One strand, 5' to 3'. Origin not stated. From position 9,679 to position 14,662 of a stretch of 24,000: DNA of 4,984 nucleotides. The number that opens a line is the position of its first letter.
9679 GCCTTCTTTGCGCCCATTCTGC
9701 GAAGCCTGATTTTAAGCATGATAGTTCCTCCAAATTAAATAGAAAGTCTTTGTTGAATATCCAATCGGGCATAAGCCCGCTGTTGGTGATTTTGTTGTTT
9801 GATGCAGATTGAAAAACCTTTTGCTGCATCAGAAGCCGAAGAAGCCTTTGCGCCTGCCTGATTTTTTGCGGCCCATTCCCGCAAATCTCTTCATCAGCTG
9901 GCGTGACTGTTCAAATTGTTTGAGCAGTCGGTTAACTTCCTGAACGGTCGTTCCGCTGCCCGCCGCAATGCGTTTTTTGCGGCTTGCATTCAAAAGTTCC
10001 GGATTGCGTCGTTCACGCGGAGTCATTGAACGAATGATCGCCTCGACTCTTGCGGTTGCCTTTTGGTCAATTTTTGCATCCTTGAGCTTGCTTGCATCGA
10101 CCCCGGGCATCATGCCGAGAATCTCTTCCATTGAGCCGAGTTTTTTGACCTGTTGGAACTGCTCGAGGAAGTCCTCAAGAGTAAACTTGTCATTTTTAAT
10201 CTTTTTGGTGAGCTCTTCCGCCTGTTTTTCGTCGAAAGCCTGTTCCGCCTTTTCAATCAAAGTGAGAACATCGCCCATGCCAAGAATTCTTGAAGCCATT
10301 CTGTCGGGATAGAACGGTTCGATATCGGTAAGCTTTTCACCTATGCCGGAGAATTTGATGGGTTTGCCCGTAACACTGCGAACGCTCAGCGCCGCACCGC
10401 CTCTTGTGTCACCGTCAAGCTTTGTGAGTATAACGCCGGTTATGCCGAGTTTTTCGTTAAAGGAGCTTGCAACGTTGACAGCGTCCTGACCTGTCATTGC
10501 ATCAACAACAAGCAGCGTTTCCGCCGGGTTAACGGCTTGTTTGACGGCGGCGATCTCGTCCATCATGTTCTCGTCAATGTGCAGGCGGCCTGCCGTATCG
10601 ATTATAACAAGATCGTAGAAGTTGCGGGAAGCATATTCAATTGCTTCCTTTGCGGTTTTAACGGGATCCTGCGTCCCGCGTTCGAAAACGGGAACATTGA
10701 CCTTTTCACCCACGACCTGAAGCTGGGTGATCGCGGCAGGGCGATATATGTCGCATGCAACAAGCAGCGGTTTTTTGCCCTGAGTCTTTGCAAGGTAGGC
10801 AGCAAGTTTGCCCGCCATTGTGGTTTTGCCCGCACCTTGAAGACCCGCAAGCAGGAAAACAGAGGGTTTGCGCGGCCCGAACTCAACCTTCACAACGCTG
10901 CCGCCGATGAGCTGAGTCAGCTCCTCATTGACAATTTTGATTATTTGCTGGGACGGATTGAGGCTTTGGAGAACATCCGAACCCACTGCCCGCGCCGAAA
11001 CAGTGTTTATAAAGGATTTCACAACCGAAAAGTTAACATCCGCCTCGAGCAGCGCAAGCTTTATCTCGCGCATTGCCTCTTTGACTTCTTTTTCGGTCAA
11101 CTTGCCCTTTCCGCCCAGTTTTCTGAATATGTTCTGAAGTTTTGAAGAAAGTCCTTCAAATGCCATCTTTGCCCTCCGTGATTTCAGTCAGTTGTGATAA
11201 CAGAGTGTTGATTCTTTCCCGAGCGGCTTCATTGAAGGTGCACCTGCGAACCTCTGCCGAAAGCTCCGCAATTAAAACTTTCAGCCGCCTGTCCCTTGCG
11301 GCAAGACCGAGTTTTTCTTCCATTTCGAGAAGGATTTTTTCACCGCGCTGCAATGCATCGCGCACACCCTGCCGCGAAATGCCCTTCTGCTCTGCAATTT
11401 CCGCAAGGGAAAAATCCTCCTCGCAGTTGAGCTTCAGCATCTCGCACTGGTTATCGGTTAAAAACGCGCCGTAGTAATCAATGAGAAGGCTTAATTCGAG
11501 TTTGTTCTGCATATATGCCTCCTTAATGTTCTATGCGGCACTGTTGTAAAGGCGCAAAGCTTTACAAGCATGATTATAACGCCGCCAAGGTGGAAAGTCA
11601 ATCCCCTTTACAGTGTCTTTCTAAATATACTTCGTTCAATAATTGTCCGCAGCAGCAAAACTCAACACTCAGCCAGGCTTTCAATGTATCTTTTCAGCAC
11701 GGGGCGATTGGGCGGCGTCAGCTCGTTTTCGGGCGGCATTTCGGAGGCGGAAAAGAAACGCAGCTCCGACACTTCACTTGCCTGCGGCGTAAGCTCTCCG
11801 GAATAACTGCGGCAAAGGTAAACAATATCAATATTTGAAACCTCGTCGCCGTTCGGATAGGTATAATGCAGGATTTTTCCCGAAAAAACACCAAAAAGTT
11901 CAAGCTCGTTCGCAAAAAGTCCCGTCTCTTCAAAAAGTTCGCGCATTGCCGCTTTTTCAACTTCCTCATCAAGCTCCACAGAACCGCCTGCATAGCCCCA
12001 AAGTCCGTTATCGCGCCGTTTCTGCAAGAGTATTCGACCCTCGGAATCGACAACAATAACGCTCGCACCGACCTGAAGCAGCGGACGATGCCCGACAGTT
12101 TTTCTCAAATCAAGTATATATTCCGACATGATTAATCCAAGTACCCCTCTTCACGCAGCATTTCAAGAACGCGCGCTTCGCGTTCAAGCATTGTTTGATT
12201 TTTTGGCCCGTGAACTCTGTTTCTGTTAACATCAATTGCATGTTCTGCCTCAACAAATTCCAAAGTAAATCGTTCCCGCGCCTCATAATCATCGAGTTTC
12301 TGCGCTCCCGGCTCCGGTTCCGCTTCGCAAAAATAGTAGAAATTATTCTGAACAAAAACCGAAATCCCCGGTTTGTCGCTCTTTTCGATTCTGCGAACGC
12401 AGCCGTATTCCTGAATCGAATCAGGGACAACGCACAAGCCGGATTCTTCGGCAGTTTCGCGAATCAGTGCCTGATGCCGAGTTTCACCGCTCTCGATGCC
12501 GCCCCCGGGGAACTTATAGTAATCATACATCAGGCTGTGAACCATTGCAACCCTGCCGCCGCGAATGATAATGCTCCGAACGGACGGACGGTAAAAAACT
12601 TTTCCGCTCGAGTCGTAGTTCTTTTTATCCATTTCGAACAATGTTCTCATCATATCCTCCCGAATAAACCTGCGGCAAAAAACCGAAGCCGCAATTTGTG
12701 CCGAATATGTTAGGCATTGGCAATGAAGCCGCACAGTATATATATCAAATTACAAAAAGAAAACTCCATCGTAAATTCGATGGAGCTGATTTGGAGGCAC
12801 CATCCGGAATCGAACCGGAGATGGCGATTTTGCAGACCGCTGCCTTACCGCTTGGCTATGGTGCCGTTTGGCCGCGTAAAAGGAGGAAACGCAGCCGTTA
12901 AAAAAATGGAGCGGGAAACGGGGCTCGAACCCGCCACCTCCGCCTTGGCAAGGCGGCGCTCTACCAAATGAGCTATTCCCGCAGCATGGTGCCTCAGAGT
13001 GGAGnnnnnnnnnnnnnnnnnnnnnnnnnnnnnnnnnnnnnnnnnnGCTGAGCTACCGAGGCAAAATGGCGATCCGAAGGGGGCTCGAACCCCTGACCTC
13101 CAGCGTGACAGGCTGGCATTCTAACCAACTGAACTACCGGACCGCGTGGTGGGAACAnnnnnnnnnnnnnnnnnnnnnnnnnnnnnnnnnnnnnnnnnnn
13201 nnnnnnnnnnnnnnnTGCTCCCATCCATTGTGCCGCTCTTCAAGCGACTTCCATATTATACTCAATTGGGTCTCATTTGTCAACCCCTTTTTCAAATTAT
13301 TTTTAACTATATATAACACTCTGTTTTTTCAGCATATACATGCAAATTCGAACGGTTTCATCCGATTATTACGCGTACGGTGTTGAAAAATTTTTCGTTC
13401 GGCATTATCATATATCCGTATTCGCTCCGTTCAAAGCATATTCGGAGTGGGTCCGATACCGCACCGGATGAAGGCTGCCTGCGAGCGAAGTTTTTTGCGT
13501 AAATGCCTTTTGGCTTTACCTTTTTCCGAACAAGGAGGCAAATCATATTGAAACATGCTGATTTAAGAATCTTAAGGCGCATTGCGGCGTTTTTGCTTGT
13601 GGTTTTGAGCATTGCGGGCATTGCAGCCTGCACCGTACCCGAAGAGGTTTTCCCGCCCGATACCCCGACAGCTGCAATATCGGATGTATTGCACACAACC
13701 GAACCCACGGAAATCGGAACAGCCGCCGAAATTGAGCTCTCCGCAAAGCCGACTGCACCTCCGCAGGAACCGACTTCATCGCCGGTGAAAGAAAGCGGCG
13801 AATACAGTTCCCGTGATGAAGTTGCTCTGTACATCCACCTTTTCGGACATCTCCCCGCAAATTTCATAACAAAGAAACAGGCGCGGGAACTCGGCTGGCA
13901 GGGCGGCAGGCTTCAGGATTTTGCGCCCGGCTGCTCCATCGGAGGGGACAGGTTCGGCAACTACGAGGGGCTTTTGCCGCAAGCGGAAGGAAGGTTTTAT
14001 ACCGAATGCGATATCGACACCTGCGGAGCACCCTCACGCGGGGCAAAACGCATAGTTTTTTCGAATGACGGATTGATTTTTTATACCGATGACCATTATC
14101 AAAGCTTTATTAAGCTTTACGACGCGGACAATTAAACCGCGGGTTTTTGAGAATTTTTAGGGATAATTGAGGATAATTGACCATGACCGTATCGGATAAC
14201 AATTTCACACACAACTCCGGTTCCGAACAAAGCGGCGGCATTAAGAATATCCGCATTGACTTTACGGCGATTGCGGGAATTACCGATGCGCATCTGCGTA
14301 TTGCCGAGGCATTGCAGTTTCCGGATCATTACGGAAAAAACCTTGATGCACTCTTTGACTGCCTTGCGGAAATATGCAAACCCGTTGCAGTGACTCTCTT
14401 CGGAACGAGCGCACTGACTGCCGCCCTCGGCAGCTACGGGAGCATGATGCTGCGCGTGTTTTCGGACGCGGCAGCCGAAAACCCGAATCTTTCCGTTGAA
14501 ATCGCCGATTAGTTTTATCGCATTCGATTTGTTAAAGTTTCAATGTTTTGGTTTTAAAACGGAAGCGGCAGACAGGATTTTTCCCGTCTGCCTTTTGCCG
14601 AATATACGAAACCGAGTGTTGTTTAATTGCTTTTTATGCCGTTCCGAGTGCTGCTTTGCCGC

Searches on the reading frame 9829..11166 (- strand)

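Call 25: search_protein_families(library=pfam, proteins=[window:9829-11166:-], max_evalue=0.00001)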
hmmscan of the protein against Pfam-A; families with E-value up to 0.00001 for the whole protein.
window:9829-11166:- (445 aa): 4 families
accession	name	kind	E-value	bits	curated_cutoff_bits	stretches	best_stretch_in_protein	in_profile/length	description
PF00448.28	SRP54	-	1.5e-77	260.1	22.7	1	101-296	1-196/196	SRP54-type protein, GTPase domain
PF02978.25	SRP_SPB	-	1e-36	125.6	27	1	327-425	1-91/91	Signal peptide binding domain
PF02881.24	SRP54_N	-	1.9e-22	79.7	22.4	1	6-83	1-75/75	SRP54-type protein, helical bundle domain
PF01656.29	CbiA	-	4.1e-06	27.2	25.4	0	111-255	9-88/125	CobQ/CobB/MinD/ParA nucleotide binding domain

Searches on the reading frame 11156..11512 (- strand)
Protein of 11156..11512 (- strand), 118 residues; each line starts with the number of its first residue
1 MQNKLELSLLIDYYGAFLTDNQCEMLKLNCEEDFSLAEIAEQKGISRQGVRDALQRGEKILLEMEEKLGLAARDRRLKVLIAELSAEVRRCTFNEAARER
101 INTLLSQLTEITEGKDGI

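Call 25: search_protein_families(library=pfam, proteins=[window:11156-11512:-], max_evalue=0.00001)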
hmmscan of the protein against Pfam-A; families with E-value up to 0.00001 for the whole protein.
window:11156-11512:- (118 aa): 2 families
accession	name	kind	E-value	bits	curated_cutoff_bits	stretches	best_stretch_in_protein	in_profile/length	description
PF04297.20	UPF0122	-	9.4e-21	74.4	22.7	1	2-90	2-90/101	Putative helix-turn-helix protein, YlxM / p13 like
PF08281.18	Sigma70_r4_2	-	1.7e-06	28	25.7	0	21-59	14-52/54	Sigma-70, region 4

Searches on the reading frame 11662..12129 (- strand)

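Call 25: search_protein_families(library=pfam, proteins=[window:11662-12129:-], max_evalue=0.00001)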
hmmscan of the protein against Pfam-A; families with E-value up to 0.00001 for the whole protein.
window:11662-12129:- (155 aa): 2 families
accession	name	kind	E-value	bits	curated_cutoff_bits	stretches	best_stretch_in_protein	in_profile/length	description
PF00293.34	NUDIX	-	2.1e-23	83.3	21.1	1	18-147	2-133/134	NUDIX domain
PF14815.12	NUDIX_4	-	1.8e-07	31.4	35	1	24-146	3-112/113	NUDIX domain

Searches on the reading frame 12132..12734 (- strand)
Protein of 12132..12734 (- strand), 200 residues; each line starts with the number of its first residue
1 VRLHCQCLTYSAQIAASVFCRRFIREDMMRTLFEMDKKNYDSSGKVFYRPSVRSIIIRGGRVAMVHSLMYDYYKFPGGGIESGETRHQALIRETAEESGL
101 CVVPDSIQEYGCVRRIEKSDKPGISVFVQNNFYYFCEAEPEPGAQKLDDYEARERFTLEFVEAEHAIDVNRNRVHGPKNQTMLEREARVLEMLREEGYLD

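Call 25: search_protein_families(library=pfam, proteins=[window:12132-12734:-], max_evalue=0.00001)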
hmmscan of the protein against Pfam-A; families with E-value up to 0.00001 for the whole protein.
window:12132-12734:- (200 aa): 1 family
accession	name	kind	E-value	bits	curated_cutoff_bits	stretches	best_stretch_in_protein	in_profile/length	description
PF00293.34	NUDIX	-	4.4e-12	46.6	21.1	1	49-161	3-118/134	NUDIX domain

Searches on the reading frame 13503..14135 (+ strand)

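Call 25: search_protein_families(library=pfam, proteins=[window:13503-14135:+], max_evalue=0.00001)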
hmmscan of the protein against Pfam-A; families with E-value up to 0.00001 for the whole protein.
window:13503-14135:+ (210 aa): 1 family
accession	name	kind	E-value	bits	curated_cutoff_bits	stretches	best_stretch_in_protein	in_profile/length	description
PF00545.25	Ribonuclease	-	1.6e-18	67.5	24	1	116-204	12-96/98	ribonuclease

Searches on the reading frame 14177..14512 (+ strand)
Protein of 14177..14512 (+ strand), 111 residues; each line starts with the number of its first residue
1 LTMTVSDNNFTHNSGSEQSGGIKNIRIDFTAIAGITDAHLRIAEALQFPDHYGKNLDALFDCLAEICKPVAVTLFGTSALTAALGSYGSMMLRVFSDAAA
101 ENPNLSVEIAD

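Call 25: search_protein_families(library=pfam, proteins=[window:14177-14512:+], max_evalue=0.00001)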
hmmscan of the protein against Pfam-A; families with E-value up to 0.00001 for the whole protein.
window:14177-14512:+ (111 aa): 1 family
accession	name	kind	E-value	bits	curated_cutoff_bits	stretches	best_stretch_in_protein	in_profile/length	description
PF01337.24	Barstar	-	3.2e-20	72.3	23.4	1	23-103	2-89/96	Barstar (barnase inhibitor)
